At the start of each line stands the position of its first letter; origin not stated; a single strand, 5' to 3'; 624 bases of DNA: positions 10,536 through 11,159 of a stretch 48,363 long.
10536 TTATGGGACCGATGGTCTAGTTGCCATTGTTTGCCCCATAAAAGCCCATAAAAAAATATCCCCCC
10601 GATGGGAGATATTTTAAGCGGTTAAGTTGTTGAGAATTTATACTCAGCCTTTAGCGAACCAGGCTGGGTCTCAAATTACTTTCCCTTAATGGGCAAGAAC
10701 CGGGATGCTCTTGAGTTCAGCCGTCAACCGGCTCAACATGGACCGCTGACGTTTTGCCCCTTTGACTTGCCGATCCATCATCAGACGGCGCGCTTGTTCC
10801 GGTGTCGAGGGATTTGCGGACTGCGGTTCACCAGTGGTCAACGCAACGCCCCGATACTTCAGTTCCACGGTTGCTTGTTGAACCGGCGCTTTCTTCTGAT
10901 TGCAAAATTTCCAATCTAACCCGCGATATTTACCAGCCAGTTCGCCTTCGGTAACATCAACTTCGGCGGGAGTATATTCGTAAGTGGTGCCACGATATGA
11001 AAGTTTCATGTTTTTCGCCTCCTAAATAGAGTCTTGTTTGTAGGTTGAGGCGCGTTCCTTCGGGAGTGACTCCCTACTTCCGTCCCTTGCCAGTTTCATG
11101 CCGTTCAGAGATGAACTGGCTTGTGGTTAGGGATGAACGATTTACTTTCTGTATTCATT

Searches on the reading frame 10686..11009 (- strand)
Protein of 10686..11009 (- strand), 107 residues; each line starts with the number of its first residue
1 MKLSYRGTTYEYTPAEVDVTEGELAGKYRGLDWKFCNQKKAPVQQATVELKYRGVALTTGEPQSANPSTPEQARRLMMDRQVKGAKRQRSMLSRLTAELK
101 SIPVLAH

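Call 38: search_protein_families(library=pfam, proteins=[window:10686-11009:-], max_evalue=0.00001)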
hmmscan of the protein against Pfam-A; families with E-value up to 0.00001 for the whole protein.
window:10686-11009:- (107 aa): 1 family
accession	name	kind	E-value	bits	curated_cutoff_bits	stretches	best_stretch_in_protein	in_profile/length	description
PF14105.11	DUF4278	-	5.9e-23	81.4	25.3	1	1-56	1-56/57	Domain of unknown function (DUF4278)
